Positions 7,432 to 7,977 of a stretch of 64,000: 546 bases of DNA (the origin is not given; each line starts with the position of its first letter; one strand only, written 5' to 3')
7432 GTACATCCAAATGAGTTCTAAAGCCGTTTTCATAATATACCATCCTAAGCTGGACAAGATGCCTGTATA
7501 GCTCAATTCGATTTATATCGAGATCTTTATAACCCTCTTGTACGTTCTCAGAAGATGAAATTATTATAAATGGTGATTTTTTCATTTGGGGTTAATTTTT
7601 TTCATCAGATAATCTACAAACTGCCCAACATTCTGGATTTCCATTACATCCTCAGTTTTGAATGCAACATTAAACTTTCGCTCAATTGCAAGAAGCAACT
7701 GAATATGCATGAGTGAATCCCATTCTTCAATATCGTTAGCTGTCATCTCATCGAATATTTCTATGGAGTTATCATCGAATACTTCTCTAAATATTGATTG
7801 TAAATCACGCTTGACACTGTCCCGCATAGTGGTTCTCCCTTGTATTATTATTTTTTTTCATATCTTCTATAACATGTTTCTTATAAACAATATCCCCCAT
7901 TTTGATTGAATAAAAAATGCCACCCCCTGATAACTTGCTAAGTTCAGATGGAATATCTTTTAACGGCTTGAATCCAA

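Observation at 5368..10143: Translationally coupled MaoC-FkbH-ACP-B12 radical SAM-LbH acyltransferase module inside a glycan locus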

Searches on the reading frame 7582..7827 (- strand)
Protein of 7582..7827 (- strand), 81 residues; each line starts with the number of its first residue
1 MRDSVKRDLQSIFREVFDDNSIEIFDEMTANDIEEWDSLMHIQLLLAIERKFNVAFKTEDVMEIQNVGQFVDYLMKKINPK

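Call 5: search_protein_families(library=pfam, proteins=[window:7582-7827:-], max_evalue=0.01)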
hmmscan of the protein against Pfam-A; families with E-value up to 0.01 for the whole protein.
window:7582-7827:- (81 aa): 1 family
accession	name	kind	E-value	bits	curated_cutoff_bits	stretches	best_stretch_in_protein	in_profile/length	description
PF00550.31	PP-binding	-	1.4e-07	32.1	20.8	1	36-74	29-67/67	Phosphopantetheine attachment site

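Call 6: search_protein_families(library=ncbifam, proteins=[window:7582-7827:-], max_evalue=0.01)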
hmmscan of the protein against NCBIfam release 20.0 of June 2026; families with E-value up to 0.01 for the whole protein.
window:7582-7827:- (81 aa): 12 families
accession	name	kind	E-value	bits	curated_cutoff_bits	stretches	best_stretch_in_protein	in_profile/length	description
NF002150.0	PRK00982.1-4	subfamily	1.9e-07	31.2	66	1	5-77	6-78/80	acyl carrier protein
NF002148.0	PRK00982.1-2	subfamily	8e-07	28.8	71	1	5-77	5-77/79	acyl carrier protein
TIGR00517.1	acyl_carrier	equivalog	3.2e-06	26.9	70.45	1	26-77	26-76/77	acyl carrier protein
NF009104.0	PRK12449.1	equivalog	4.6e-06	26.5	70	1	3-78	4-79/80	acyl carrier protein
NF002147.0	PRK00982.1-1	equivalog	8.5e-05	22.3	84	1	4-77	7-80/83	acyl carrier protein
NF040636.1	AcpM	exception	9e-05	22.4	146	1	6-76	7-77/93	meromycolate extension acyl carrier protein AcpM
NF002151.0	PRK00982.1-5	equivalog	0.00013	22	92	1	31-77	30-76/78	acyl carrier protein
NF002149.0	PRK00982.1-3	equivalog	0.00021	21.1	106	1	11-77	10-76/78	acyl carrier protein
NF005798.0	PRK07639.1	equivalog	0.00075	19.9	100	1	2-75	3-79/91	petrobactin biosynthesis protein AsbD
NF002547.0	PRK02101.2-5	equivalog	0.0024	17.1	392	1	15-81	25-92/255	peroxide stress protein YaaA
NF005480.0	PRK07081.1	equivalog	0.0039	17.1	72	1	38-59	35-56/83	acyl carrier protein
NF003464.0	PRK05087.1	equivalog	0.009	16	68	0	5-57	3-55/78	D-alanine--poly(phosphoribitol) ligase subunit DltC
